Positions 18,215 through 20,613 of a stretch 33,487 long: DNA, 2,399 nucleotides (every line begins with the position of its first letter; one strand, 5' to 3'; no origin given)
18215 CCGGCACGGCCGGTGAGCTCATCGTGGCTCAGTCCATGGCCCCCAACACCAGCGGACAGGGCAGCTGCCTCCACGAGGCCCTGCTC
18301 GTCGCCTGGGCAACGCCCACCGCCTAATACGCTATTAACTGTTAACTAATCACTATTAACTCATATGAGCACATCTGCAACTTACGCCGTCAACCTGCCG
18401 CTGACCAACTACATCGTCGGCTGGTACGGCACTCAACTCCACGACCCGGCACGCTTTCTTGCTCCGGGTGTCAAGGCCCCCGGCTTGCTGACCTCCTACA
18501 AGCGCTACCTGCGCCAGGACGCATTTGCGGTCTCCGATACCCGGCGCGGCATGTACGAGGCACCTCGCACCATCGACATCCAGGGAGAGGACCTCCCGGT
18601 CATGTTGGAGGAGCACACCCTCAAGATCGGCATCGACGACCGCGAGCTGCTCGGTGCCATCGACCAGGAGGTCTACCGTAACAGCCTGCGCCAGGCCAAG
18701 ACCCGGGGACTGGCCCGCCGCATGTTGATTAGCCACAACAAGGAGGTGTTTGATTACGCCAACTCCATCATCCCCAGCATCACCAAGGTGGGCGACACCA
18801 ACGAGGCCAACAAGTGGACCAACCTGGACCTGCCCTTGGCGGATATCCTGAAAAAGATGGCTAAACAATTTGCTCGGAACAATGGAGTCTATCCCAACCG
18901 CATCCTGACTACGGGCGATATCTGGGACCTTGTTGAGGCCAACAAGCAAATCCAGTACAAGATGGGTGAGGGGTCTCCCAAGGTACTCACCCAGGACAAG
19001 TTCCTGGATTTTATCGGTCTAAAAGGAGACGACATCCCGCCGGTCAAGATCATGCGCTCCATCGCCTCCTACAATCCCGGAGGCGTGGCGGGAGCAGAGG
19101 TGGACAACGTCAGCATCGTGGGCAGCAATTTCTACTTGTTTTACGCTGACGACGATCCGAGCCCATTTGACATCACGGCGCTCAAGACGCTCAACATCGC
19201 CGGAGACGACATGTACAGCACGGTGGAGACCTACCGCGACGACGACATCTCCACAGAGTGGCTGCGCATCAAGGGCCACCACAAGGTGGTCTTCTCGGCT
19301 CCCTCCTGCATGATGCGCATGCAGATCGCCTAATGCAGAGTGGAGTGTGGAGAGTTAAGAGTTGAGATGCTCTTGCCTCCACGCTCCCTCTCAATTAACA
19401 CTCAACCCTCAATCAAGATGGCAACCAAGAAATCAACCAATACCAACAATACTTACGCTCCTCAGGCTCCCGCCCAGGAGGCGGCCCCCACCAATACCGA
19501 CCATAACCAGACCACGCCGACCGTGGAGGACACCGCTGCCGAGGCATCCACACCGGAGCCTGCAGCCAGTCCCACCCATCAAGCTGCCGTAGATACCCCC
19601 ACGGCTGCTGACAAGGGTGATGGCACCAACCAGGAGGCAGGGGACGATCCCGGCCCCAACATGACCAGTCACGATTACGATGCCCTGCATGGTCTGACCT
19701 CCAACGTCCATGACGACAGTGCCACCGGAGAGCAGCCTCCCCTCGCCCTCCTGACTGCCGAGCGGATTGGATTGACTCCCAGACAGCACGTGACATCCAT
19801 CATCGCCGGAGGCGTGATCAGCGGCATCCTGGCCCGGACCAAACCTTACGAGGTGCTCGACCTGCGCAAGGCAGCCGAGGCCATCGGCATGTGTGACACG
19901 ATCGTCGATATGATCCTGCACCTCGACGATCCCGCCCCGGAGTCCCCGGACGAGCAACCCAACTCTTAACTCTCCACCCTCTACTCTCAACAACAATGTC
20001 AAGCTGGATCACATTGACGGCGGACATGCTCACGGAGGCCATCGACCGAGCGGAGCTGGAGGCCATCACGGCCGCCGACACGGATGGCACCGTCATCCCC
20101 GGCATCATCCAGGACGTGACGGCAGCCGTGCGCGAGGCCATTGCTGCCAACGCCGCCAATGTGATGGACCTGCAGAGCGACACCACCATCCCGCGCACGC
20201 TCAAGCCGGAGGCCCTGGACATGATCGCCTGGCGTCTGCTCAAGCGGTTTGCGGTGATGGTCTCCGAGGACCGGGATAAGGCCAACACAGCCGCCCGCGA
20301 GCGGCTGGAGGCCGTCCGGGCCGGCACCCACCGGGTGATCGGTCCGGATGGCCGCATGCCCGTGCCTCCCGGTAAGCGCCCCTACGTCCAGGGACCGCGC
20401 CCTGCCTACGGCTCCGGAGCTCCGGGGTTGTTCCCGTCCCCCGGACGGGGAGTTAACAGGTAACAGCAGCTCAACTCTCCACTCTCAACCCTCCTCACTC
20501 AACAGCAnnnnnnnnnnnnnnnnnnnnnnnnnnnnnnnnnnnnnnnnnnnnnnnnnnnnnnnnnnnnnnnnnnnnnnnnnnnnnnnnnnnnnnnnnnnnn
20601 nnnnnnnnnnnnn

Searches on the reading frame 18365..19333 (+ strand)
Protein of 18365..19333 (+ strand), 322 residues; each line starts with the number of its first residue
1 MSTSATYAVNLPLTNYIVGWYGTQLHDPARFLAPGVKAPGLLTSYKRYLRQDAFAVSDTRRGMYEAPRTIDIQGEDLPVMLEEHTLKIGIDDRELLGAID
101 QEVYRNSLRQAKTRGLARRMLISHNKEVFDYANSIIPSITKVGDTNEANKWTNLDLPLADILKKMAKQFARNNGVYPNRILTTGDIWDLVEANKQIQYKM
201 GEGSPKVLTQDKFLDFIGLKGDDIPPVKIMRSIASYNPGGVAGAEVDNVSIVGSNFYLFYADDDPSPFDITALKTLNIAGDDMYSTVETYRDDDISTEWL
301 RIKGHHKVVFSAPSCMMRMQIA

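Call 7: search_protein_families(library=pfam, proteins=[window:18365-19333:+], max_evalue=0.1)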
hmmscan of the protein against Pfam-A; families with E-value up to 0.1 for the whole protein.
window:18365-19333:+ (322 aa): 0 families

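Call 8: search_protein_families(library=phrogs, proteins=[window:18365-19333:+], max_evalue=0.1)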
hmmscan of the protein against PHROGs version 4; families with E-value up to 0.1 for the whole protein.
window:18365-19333:+ (322 aa): 2 families
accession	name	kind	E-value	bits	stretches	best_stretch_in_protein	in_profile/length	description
phrog_1005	-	head and packaging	4.8e-21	76.3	1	5-315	8-306/315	major head protein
phrog_29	-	head and packaging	0.0017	18.6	1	148-205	188-247/439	major head protein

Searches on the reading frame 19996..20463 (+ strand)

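Call 7: search_protein_families(library=pfam, proteins=[window:19996-20463:+], max_evalue=0.1)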
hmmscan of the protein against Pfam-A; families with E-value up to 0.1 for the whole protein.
window:19996-20463:+ (155 aa): 1 family
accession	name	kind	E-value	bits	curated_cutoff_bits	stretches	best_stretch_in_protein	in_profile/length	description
PF07030.17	Phage_Mu_Gp36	-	4.3e-07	30.6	24.7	1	8-124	3-115/124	Bacteriophage Mu, Gp36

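Call 8: search_protein_families(library=phrogs, proteins=[window:19996-20463:+], max_evalue=0.1)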
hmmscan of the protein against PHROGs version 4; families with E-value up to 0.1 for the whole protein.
window:19996-20463:+ (155 aa): 3 families
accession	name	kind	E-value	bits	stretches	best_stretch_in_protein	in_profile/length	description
phrog_195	-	connector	0.044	13.9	1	8-147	167-304/386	head-tail adaptor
phrog_33423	-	unknown function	0.058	13.4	1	35-89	74-128/268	-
phrog_11657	-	unknown function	0.065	14.4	0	33-91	12-62/66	-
